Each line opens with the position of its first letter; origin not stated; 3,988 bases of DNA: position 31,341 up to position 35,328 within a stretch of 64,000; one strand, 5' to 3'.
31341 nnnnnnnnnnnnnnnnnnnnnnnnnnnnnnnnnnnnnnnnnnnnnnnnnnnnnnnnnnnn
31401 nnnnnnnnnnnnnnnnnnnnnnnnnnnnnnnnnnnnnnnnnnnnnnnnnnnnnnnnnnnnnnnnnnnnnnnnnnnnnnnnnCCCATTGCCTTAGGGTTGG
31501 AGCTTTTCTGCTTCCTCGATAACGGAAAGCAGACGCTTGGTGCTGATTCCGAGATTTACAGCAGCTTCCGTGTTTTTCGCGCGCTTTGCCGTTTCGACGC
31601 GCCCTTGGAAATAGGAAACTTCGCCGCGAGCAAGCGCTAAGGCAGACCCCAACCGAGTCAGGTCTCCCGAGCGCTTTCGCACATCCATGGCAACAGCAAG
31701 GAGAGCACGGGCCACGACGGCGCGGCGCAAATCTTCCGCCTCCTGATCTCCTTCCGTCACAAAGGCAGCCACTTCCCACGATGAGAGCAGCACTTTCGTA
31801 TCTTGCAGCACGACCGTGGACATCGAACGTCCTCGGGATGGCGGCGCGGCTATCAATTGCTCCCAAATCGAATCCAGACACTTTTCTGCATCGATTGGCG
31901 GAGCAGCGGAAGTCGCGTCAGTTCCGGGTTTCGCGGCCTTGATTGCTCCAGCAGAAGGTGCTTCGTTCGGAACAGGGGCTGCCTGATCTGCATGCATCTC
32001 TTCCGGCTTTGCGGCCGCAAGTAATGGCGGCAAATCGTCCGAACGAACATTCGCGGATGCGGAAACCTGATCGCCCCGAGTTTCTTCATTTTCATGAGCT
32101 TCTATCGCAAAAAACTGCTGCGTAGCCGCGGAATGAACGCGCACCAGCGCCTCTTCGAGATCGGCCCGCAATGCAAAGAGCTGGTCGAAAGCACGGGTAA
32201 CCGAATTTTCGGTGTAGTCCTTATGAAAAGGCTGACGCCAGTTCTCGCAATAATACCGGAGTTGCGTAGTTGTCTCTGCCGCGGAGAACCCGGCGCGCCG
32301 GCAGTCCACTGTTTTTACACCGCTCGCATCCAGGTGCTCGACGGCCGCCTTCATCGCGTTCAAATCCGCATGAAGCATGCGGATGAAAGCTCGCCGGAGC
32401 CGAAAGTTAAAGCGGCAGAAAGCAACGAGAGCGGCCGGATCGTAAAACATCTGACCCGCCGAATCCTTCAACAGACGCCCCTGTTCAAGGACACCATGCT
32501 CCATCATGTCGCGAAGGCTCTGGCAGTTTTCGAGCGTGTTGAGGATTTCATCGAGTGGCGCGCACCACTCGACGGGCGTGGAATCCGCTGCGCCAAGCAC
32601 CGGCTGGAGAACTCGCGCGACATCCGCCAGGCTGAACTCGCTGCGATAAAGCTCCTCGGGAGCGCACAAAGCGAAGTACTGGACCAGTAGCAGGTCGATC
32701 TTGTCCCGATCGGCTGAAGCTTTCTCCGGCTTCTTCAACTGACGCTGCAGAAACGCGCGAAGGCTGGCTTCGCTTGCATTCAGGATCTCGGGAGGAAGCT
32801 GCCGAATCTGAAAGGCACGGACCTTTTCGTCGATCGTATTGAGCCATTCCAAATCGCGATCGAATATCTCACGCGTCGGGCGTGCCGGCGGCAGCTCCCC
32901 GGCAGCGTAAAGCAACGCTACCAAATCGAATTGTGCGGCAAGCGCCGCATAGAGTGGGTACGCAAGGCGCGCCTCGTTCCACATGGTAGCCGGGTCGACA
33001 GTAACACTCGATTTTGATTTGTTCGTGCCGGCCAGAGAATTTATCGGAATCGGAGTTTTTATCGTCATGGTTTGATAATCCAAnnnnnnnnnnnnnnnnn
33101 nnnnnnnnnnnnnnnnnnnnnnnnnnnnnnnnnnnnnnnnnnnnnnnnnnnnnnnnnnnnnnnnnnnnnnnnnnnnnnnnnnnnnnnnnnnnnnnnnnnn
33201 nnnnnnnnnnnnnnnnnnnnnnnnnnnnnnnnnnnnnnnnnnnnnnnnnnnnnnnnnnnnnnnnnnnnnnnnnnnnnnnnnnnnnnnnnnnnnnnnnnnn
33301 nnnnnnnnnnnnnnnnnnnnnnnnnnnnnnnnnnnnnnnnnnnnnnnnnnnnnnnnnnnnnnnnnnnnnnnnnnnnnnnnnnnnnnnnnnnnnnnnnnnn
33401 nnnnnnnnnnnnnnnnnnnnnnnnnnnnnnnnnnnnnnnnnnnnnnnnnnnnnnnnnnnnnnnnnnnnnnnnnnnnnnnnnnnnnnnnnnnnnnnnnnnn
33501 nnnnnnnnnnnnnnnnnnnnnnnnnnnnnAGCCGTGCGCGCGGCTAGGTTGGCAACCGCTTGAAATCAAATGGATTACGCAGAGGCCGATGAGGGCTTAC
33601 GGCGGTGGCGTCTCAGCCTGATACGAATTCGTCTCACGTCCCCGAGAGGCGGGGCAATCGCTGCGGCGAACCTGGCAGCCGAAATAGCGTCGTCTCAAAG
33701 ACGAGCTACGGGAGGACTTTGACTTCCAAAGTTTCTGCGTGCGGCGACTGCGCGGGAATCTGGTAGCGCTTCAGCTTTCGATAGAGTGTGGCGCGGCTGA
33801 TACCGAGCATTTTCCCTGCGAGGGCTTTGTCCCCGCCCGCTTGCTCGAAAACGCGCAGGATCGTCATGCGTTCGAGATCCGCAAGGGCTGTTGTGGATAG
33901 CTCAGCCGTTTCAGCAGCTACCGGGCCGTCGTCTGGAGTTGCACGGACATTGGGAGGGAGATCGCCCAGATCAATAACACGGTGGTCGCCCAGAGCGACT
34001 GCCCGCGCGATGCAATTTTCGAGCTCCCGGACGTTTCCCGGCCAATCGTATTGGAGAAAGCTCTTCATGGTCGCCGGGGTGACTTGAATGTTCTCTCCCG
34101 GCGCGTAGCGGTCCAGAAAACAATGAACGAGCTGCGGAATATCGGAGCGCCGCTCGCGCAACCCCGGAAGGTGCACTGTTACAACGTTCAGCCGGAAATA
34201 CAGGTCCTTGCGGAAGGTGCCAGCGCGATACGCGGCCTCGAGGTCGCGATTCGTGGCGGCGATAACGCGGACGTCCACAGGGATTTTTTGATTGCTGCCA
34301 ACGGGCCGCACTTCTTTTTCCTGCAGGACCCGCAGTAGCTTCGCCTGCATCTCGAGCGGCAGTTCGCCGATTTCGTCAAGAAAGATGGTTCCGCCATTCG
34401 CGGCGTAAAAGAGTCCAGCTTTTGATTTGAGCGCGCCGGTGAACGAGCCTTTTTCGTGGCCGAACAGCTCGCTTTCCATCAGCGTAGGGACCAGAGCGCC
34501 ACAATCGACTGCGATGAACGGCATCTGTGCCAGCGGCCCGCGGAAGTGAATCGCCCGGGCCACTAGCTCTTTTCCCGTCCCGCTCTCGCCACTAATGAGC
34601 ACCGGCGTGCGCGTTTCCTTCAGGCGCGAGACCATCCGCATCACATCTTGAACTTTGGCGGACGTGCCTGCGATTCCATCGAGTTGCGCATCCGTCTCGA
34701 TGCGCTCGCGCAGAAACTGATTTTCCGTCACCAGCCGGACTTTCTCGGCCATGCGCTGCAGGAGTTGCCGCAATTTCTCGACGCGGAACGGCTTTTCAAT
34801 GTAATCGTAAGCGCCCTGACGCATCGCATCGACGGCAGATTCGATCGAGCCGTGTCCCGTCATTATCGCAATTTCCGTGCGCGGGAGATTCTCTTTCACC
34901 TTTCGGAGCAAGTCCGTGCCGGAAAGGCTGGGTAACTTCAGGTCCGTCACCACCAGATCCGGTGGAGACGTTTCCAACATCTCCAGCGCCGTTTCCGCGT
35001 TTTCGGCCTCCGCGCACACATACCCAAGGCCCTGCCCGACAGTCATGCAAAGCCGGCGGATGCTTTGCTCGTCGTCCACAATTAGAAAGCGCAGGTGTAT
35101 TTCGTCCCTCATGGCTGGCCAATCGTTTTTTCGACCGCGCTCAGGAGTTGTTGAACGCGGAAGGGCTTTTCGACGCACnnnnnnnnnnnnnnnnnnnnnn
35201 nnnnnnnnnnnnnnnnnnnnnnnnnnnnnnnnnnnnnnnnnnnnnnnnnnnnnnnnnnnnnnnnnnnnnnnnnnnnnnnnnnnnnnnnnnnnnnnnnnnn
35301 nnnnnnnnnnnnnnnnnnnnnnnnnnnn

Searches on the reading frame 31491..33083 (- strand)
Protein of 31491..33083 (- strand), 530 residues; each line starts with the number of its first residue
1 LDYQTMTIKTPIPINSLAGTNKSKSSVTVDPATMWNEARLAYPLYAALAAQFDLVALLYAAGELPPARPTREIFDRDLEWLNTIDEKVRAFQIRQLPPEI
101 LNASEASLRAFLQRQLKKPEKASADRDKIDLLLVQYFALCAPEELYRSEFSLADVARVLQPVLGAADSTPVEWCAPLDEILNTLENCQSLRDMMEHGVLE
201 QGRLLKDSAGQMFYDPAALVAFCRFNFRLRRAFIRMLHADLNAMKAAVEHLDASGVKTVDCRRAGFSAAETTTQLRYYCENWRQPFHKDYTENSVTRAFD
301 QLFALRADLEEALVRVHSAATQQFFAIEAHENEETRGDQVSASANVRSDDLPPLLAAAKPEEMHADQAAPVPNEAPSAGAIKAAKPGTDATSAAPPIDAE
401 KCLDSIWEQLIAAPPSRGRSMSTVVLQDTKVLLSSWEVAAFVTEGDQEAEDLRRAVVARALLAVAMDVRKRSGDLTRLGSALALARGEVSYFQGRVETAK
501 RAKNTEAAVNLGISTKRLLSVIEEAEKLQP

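Call 9: search_protein_families(library=pfam, proteins=[window:31491-33083:-])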
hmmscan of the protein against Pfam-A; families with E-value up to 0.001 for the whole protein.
window:31491-33083:- (530 aa): 0 families

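Call 28: search_protein_families(library=ncbifam, proteins=[window:31491-33083:-], max_evalue=0.1)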
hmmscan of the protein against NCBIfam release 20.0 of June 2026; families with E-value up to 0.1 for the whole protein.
window:31491-33083:- (530 aa): 0 families

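Call 29: search_protein_families(library=pfam, proteins=[window:31491-33083:-], max_evalue=5)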
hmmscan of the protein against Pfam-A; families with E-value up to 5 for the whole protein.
window:31491-33083:- (530 aa): 1 family
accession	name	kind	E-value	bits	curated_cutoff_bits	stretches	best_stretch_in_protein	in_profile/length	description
PF25296.1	Decapeptide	-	0.12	12.7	45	1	240-270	26-56/74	Decapeptide repeat region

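Call 44: search_solved_structures(query=A3, max_evalue=1)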
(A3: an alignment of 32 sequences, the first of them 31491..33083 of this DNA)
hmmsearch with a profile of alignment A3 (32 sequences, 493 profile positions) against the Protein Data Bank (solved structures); distinct sequences matched with E-value up to 1: 5.
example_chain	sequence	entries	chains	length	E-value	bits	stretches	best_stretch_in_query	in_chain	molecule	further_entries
2llw_A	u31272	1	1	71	0.11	14.5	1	110-172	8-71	Heat shock protein STI1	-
3j7y_j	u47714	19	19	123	0.14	14.2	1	29-77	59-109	mL52 | cDNA FLJ76418, highly similar to Homo sapiens mitochondrial ribosomal protein L52 (MRPL52) | 39S ribosomal protein L52, mitochondrial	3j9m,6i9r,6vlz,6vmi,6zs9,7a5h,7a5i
5ool_j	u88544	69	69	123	0.14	14.2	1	29-77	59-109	39S ribosomal protein L52, mitochondrial | Large ribosomal subunit protein mL52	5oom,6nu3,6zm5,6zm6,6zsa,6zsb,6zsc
6nu2_j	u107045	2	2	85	0.18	13.9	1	28-72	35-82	39S ribosomal protein L52, mitochondrial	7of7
7qh7_j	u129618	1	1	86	0.18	13.9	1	29-72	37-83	39S ribosomal protein L52, mitochondrial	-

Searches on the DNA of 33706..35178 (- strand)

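Call 59: search_rna_families(sources=[L029, L034, L047, L051, L073], threshold=gathering)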
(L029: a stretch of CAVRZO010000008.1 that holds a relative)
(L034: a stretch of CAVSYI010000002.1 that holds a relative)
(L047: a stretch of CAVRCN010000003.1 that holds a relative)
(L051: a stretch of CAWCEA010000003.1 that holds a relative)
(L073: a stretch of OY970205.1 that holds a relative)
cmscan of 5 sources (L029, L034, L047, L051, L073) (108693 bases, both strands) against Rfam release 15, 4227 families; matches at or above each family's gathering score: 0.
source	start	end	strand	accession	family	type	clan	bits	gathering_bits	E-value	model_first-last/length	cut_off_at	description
